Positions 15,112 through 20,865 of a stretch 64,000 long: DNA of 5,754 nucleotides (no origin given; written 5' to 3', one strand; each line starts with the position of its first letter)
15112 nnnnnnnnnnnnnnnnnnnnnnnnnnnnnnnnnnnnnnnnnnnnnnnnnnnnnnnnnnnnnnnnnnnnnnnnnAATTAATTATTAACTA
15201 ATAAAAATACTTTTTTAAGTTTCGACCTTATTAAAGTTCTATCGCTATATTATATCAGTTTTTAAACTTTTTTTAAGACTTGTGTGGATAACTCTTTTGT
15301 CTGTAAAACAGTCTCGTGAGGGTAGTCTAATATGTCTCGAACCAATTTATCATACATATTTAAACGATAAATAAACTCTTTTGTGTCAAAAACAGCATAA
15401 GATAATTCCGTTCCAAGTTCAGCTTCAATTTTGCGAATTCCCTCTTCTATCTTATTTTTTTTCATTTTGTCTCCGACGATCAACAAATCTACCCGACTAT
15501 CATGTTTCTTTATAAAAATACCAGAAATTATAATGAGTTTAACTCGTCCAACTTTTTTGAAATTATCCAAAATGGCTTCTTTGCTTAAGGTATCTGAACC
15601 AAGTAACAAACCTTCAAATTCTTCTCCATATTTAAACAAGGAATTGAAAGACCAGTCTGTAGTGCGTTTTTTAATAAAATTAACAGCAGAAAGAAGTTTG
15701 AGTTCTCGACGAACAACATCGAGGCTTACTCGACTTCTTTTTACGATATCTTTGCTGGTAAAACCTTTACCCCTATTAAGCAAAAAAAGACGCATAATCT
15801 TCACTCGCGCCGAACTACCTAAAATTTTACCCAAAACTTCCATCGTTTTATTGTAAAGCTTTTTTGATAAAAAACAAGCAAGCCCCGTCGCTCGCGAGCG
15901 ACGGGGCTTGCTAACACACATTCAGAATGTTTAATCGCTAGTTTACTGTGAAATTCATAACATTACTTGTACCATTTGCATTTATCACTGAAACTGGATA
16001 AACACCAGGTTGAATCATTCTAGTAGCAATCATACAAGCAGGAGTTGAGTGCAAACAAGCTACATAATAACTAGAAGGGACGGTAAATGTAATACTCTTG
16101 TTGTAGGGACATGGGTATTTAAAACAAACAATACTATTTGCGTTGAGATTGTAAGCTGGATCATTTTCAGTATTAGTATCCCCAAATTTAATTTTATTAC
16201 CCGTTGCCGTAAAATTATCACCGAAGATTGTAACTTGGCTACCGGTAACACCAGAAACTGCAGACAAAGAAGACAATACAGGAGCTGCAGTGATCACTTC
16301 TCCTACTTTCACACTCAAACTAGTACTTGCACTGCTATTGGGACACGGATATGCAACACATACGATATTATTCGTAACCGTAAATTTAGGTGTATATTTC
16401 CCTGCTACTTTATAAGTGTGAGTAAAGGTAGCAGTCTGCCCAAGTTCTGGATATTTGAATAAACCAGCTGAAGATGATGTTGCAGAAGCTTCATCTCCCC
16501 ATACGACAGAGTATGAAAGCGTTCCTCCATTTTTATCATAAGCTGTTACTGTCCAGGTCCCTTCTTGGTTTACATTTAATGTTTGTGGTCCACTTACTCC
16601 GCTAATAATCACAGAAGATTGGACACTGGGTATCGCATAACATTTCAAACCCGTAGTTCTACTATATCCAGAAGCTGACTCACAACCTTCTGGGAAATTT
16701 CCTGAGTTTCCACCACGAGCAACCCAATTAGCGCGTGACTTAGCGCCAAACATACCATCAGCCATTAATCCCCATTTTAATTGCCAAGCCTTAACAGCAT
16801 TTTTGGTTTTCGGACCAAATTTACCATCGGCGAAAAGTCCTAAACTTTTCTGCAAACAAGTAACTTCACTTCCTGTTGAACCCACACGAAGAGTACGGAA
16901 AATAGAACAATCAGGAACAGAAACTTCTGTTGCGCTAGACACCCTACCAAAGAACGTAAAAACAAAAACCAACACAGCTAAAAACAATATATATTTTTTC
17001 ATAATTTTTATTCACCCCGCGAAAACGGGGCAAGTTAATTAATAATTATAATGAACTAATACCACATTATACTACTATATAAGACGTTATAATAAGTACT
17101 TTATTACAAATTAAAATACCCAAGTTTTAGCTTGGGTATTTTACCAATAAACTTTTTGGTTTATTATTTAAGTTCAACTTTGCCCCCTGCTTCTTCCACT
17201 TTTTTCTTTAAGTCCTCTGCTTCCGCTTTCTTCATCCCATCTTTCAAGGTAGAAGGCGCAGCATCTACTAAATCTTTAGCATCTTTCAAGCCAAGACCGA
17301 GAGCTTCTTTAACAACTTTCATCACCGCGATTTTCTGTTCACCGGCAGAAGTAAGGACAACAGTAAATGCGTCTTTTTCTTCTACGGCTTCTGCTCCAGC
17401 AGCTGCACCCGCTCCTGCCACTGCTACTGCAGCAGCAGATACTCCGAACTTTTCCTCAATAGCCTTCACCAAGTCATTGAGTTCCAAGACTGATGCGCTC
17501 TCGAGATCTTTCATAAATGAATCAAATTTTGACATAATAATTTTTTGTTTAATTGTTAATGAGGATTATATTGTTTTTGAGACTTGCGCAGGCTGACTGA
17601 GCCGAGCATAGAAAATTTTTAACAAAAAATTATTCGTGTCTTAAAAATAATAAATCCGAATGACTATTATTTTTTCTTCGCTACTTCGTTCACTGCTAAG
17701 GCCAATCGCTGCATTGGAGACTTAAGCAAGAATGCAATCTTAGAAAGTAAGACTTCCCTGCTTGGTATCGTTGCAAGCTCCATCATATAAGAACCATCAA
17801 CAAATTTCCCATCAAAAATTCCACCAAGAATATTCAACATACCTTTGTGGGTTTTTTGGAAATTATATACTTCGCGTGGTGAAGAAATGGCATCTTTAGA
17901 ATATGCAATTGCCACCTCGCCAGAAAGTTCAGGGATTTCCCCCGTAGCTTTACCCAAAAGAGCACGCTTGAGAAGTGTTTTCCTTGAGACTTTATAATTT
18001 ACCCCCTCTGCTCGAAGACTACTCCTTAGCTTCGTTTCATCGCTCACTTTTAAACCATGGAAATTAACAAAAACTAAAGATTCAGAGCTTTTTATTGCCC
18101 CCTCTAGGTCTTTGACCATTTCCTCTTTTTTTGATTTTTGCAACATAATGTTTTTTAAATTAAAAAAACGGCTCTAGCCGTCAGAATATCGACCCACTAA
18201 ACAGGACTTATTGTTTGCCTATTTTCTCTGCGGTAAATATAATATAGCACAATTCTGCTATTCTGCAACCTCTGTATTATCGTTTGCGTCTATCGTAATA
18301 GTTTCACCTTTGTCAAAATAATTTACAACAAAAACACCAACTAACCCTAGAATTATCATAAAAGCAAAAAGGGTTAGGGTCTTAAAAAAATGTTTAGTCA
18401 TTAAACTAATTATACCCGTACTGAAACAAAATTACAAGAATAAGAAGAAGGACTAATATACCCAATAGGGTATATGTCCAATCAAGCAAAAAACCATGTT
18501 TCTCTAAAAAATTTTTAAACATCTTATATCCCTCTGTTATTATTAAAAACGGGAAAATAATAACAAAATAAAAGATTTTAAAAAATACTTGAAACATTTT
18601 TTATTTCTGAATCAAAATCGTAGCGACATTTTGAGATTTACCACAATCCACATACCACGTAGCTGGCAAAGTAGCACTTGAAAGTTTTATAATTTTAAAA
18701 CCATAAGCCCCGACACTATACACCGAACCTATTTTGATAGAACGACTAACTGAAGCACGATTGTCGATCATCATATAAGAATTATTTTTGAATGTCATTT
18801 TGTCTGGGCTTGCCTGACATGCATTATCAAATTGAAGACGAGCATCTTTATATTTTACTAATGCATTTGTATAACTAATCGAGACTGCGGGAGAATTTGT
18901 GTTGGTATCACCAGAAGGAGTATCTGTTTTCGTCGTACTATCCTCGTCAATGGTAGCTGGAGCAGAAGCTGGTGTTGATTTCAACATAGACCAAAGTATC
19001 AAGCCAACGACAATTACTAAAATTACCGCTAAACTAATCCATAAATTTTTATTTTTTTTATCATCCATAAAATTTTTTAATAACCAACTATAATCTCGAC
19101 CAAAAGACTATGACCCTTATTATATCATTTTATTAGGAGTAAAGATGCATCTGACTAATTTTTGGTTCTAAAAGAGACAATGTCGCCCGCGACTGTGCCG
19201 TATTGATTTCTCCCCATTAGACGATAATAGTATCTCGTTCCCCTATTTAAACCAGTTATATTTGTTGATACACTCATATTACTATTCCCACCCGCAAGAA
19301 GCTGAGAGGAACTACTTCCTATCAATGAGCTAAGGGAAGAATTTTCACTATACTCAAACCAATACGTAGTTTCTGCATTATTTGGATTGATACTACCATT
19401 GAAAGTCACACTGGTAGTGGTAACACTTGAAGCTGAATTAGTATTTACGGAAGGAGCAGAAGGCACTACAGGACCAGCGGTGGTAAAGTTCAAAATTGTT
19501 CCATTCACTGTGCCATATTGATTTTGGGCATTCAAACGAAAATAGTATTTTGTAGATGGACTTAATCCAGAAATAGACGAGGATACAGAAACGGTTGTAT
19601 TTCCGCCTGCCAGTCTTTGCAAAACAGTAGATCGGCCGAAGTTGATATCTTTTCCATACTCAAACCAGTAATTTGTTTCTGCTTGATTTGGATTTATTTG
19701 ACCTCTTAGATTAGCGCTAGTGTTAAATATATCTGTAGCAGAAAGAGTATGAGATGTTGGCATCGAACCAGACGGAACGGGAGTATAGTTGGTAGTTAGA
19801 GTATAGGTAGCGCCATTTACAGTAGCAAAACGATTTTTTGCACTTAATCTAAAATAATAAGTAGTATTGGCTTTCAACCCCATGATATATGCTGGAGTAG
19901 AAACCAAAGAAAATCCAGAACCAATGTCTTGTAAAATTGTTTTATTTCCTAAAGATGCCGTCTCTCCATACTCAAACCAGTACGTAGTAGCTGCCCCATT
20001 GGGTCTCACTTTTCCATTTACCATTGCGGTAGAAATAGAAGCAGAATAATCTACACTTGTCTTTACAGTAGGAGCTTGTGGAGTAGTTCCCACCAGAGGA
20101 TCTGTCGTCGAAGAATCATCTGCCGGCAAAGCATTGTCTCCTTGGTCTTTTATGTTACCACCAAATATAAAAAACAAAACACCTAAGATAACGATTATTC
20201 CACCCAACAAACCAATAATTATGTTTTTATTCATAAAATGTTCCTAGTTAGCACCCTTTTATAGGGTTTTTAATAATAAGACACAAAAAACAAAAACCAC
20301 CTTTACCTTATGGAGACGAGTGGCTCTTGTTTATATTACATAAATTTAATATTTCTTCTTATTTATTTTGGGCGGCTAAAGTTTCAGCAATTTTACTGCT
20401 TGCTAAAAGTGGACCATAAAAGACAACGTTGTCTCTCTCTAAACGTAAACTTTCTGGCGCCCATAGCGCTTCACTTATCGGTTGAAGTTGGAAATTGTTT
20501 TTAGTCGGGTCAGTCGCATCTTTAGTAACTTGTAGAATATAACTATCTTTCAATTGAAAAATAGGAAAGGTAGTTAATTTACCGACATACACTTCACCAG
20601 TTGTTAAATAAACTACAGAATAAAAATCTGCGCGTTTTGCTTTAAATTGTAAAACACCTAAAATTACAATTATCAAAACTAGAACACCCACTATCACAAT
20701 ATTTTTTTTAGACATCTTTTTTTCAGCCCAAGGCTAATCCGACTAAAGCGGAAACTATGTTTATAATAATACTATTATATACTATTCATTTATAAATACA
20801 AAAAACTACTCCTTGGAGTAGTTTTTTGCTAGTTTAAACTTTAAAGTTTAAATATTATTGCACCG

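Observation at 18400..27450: Nine-kb island of secreted/surface proteins with peptidoglycan-binding-like modules, Fn3-like repeats, Gly/Thr repeats and a 1120-aa protein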

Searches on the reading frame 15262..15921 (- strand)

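Call 50: search_protein_families(library=pfam, proteins=[window:15262-15921:-], max_evalue=0.01)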
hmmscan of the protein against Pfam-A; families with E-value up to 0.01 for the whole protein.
window:15262-15921:- (219 aa): 1 family
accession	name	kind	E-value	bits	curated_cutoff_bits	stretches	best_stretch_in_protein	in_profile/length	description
PF05732.17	RepL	-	0.0068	16.4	20.3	0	55-88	77-110/164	Firmicute plasmid replication protein (RepL)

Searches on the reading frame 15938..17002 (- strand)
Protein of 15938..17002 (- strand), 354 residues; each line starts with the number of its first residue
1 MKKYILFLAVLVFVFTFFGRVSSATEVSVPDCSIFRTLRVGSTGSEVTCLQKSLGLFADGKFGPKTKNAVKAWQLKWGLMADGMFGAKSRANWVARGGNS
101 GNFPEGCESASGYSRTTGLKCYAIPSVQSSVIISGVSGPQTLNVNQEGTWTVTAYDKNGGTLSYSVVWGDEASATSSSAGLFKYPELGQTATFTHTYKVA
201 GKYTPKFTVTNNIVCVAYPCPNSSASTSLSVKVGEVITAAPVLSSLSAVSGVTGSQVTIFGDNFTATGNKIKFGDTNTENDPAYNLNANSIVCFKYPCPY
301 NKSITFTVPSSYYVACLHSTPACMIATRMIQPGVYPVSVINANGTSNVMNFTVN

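Call 3: search_protein_families(library=pfam, proteins=[window:15938-17002:-], max_evalue=0.1)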
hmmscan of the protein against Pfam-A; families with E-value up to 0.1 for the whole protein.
window:15938-17002:- (354 aa): 5 families
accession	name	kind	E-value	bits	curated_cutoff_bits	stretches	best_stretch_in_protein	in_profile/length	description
PF01471.23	PG_binding_1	-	1.9e-06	28.4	23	1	58-87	22-51/57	Putative peptidoglycan binding domain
PF09374.15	PG_binding_3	-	0.0011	19.5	24.6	1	47-73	3-33/76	Predicted Peptidoglycan domain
PF20533.3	DUF6748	-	0.004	17.3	27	0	208-226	109-127/196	Domain of unknown function (DUF6748)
PF18911.6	PKD_4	-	0.014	15.9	27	1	137-212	9-71/85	PKD domain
PF00801.26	PKD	-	0.021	15.2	23.5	1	143-213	12-69/80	PKD domain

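Call 9: search_protein_families(library=ncbifam, proteins=[window:15938-17002:-], max_evalue=0.1)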
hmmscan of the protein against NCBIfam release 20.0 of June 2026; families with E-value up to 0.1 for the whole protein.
window:15938-17002:- (354 aa): 2 families
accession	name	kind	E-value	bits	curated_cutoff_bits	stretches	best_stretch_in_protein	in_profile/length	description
TIGR02869.1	spore_SleB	equivalog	8e-06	25.9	236.5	1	37-93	6-68/201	spore cortex-lytic enzyme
NF052336.1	PdgHdaseHSB100310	equivalog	0.002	17.6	500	1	57-88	277-308/316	peptidoglycan hydrolase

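Call 14: search_protein_families(library=phrogs, proteins=[window:15938-17002:-], max_evalue=0.01)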
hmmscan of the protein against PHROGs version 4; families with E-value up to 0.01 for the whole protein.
window:15938-17002:- (354 aa): 6 families
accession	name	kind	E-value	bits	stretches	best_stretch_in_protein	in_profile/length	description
phrog_1224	-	head and packaging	1.9e-09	38.3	1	37-92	3-63/438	endolysin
phrog_2649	-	lysis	4.4e-09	37.6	1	35-91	172-233/261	endolysin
phrog_1493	-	lysis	2.7e-08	34.4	1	24-91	228-303/394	endolysin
phrog_17214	-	lysis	2.1e-05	25.3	1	58-92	274-311/322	endolysin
phrog_1512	-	lysis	0.00099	20.2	1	57-97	205-246/314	endolysin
phrog_16428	-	lysis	0.0084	15.8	0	55-89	480-514/520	endolysin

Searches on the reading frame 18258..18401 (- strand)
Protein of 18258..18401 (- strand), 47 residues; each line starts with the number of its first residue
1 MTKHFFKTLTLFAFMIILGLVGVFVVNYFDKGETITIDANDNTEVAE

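Call 9: search_protein_families(library=ncbifam, proteins=[window:18258-18401:-], max_evalue=0.1)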
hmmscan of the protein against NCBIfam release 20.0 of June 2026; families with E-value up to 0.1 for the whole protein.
window:18258-18401:- (47 aa): 0 families

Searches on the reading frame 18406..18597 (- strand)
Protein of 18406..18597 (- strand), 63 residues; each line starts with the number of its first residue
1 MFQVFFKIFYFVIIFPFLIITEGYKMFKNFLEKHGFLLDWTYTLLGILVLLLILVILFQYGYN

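Call 3: search_protein_families(library=pfam, proteins=[window:18406-18597:-], max_evalue=0.1)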
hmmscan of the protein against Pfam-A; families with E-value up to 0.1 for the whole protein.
window:18406-18597:- (63 aa): 0 families

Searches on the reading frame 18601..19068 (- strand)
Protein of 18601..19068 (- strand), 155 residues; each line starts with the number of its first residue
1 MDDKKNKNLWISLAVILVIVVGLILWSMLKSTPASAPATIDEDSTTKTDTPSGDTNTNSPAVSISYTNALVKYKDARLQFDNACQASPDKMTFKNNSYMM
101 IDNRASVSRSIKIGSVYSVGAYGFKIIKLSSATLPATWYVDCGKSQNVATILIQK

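Call 3: search_protein_families(library=pfam, proteins=[window:18601-19068:-], max_evalue=0.1)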
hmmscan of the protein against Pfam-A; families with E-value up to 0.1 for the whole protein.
window:18601-19068:- (155 aa): 1 family
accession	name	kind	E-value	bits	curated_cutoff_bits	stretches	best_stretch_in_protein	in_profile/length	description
PF14030.11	DUF4245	-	0.041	14.3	30.1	1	5-52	5-50/165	Protein of unknown function (DUF4245)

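Call 9: search_protein_families(library=ncbifam, proteins=[window:18601-19068:-], max_evalue=0.1)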
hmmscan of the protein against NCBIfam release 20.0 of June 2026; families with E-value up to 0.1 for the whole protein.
window:18601-19068:- (155 aa): 5 families
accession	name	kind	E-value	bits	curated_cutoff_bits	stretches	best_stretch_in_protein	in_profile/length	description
NF046016.1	LMxysn_1693_fam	subfamily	0.015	15.3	70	1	4-73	2-75/150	LMxysn_1693 family intestinal colonization protein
NF045939.1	MHJ_0274_fam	hypoth_equivalog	0.04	13.6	80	0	9-31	3-25/165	MHJ_0274 family protein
NF052435.1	BamI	equivalog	0.043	13.6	180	1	8-67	3-63/226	biofilm-associated metzincin protease inhibitor BamI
NF051431.1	Rv0361_Cterm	subfamily_domain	0.063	13.5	37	0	7-44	3-38/140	Rv0361 family membrane protein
NF033512.1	T2SS_chap_CpaB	equivalog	0.081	12.9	90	0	5-68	1-51/206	metalloprotease secretion chaperone CpaB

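Call 14: search_protein_families(library=phrogs, proteins=[window:18601-19068:-], max_evalue=0.01)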
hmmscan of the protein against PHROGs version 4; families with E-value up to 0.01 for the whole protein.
window:18601-19068:- (155 aa): 0 families

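Call 124: search_protein_families(library=pfam, proteins=[window:18601-19068:-], max_evalue=10)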
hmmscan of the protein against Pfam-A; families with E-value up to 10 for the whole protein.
window:18601-19068:- (155 aa): 4 families
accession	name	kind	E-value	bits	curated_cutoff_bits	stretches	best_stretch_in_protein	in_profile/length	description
PF14030.11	DUF4245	-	0.041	14.3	30.1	1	5-52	5-50/165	Protein of unknown function (DUF4245)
PF12911.12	OppC_N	-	0.11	12.8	23.9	1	4-29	11-36/53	N-terminal TM domain of oligopeptide transport permease C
PF12669.12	FeoB_associated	-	0.29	11.8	27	1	14-31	6-23/44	FeoB-associated Cys-rich membrane protein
PF04995.19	CcmD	-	4.4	7.9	25.6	1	10-30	8-28/44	Heme exporter protein D (CcmD)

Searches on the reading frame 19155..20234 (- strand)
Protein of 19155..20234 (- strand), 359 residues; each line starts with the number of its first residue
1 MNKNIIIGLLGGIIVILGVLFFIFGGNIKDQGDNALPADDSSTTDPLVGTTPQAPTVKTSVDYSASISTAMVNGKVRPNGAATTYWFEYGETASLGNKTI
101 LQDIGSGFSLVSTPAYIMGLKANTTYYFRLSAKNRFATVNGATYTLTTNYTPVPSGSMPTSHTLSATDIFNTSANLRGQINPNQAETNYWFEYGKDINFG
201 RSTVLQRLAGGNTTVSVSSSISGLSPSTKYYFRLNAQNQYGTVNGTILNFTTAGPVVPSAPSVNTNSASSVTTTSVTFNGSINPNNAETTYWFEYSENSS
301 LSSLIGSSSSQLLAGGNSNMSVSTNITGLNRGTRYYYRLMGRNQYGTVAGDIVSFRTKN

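Call 3: search_protein_families(library=pfam, proteins=[window:19155-20234:-], max_evalue=0.1)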
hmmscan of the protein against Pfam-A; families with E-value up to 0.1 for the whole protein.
window:19155-20234:- (359 aa): 7 families
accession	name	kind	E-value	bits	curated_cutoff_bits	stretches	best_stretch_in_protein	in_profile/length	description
PF16655.11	PhoD_N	-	3.4e-12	47.2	30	2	285-344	24-81/90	PhoD-like phosphatase, N-terminal domain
PF16656.11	Pur_ac_phosph_N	-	5.8e-11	43.3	30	3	268-357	9-93/93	Purple acid Phosphatase, N-terminal domain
PF00041.27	fn3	-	4.3e-08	33.7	25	1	213-241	47-73/84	Fibronectin type III domain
PF25059.1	FN3_DSCAM-DSCAML_C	-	2e-06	28.5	39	1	216-252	44-79/89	DSCAM/DSCAML C-terminal Fn3-like domain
PF21466.3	GH101_dom-5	-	0.00013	22.2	27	0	206-239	35-68/145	Endo-alpha-N-acetylgalactosaminidase, domain 5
PF24489.1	Ig_J_second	-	0.0002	21.8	27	0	269-347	4-83/105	Tip attachment protein J second Ig-like domain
PF10179.15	NDNF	-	0.00061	20.3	27.3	0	219-239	91-111/127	Neuron-derived neurotrophic factor, first Fn(III) domain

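Call 9: search_protein_families(library=ncbifam, proteins=[window:19155-20234:-], max_evalue=0.1)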
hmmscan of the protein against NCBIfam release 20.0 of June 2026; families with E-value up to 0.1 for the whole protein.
window:19155-20234:- (359 aa): 1 family
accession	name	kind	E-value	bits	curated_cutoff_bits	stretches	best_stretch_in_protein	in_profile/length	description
NF058638.1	AlkPhosPhoDBac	equivalog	0.00033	19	1000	0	190-245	97-152/574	alkaline phosphatase PhoD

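Call 14: search_protein_families(library=phrogs, proteins=[window:19155-20234:-], max_evalue=0.01)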
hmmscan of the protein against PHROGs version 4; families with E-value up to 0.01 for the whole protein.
window:19155-20234:- (359 aa): 2 families
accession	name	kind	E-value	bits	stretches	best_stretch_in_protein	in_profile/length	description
phrog_23968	-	tail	1.8e-05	24.3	1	239-350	114-220/689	minor tail protein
phrog_4019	-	unknown function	0.0013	19.8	0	217-246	59-88/114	-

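Call 103: search_solved_structures(query=window:19155-20234:-, max_evalue=0.1)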
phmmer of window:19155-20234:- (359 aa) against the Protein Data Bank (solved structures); distinct sequences matched with E-value up to 0.1: 11.
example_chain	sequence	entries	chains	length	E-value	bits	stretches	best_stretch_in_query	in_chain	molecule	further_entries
8q6t_I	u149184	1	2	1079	2.8e-08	36.7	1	217-346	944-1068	Titin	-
7y8s_A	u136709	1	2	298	3.1e-05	26.6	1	212-347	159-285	Dscam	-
6tpw_A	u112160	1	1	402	0.0014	21.2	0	186-297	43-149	Receptor-type tyrosine-protein phosphatase F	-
7y6e_A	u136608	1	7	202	0.005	19.4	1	212-348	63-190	Dscam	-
4u3h_A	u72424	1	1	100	0.0098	18.4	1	152-242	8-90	FN3con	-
4urt_B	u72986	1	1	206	0.011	18.2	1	214-357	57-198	NETRIN RECEPTOR DCC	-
5x83_B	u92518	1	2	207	0.012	18.2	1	214-357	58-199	Netrin receptor DCC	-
4yh7_A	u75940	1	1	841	0.066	15.7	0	218-315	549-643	Receptor-type tyrosine-protein phosphatase delta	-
8k3j_A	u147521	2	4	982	0.067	15.7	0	215-283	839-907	Contactin-2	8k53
9ba4_A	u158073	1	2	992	0.068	15.7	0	215-283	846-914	Contactin-2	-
3lpw_A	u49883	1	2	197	0.088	15.3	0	323-347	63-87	A77-A78 domain from Titin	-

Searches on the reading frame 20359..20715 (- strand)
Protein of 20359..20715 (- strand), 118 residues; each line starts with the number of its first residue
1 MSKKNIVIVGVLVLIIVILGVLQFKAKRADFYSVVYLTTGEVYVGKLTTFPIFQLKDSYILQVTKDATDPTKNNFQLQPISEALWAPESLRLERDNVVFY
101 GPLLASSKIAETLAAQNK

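Call 3: search_protein_families(library=pfam, proteins=[window:20359-20715:-], max_evalue=0.1)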
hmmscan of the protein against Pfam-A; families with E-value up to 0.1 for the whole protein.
window:20359-20715:- (118 aa): 1 family
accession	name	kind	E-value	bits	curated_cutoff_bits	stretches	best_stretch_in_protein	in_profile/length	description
PF02592.20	Vut_1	-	0.066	14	27.2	1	6-69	29-95/152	Putative vitamin uptake transporter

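Call 9: search_protein_families(library=ncbifam, proteins=[window:20359-20715:-], max_evalue=0.1)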
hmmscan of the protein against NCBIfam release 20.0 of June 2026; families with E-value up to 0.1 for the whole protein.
window:20359-20715:- (118 aa): 0 families

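Call 14: search_protein_families(library=phrogs, proteins=[window:20359-20715:-], max_evalue=0.01)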
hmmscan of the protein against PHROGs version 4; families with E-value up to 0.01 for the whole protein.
window:20359-20715:- (118 aa): 1 family
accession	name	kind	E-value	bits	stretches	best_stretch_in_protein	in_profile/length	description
phrog_18173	-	unknown function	0.0084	17.2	0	8-52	12-57/70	-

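Call 124: search_protein_families(library=pfam, proteins=[window:20359-20715:-], max_evalue=10)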
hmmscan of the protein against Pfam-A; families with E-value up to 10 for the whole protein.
window:20359-20715:- (118 aa): 3 families
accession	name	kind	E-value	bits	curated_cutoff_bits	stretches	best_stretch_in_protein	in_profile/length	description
PF02592.20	Vut_1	-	0.066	14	27.2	1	6-69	29-95/152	Putative vitamin uptake transporter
PF04148.18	Erv26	-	0.12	12.6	22.2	1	11-61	48-98/202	Transmembrane adaptor Erv26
PF10725.14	DUF2517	-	0.16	12.3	25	1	9-36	14-41/61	Protein of unknown function (DUF2517)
